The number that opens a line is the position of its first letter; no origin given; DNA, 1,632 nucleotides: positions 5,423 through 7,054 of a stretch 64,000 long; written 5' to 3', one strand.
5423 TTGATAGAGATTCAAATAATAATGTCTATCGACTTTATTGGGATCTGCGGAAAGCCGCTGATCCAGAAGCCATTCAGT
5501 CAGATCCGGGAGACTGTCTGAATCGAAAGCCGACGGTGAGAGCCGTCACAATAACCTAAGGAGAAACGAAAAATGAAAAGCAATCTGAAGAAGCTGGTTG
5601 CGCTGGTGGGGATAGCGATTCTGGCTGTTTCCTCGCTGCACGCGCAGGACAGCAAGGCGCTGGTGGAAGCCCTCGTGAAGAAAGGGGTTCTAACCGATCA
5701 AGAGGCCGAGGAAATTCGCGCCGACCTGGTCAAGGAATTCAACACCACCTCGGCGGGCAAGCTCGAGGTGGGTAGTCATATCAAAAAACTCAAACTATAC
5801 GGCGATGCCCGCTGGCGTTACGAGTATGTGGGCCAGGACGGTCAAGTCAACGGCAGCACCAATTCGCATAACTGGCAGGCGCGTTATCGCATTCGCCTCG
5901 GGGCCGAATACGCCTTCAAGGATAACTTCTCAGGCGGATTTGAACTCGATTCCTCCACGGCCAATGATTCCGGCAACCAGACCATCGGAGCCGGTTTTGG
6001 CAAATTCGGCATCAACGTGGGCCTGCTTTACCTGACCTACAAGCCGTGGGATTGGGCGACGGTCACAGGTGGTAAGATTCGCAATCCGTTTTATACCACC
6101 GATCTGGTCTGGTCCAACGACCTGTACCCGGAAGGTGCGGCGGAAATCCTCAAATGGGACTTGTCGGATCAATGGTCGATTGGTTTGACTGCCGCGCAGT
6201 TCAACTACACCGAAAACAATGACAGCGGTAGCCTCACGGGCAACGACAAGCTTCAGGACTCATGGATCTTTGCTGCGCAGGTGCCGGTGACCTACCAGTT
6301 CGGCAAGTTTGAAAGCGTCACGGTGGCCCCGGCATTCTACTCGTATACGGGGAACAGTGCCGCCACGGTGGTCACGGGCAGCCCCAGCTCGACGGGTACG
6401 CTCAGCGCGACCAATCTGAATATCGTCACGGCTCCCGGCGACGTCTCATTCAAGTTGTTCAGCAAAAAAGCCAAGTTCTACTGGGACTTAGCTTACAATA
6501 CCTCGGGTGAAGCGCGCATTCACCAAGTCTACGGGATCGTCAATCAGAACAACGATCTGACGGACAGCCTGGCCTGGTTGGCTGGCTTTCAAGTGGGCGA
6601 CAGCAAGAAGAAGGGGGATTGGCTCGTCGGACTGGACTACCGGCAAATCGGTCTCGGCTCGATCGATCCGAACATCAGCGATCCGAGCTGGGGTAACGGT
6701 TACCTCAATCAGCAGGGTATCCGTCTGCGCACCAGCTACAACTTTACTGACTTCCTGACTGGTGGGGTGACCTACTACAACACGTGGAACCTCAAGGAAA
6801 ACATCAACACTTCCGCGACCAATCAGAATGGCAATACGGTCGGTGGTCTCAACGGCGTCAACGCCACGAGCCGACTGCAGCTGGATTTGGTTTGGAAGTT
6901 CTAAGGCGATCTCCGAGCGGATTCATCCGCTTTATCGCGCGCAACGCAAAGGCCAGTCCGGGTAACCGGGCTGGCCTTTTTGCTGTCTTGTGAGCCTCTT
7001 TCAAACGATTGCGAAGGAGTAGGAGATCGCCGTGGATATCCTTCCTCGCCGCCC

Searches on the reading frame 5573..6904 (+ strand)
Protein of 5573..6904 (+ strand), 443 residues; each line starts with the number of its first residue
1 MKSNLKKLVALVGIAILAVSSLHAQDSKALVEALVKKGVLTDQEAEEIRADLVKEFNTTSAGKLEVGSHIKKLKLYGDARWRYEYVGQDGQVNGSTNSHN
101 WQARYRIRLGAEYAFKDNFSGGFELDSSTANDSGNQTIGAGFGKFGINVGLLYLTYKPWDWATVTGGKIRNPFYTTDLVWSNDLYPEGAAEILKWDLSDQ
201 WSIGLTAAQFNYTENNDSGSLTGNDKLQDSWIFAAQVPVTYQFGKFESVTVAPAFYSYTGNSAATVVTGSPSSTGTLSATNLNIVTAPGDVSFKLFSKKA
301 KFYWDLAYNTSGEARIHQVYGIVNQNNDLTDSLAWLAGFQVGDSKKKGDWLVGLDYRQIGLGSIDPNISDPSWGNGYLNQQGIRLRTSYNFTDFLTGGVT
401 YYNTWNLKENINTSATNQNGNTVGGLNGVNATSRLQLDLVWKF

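Call 61: search_protein_families(library=pfam, proteins=[window:5573-6904:+], max_evalue=0.01)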
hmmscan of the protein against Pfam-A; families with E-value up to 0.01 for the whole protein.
window:5573-6904:+ (443 aa): 1 family
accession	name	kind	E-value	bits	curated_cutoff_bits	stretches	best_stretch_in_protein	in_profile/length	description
PF16930.11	Porin_5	-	2e-29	103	22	2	96-262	155-329/535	Putative porin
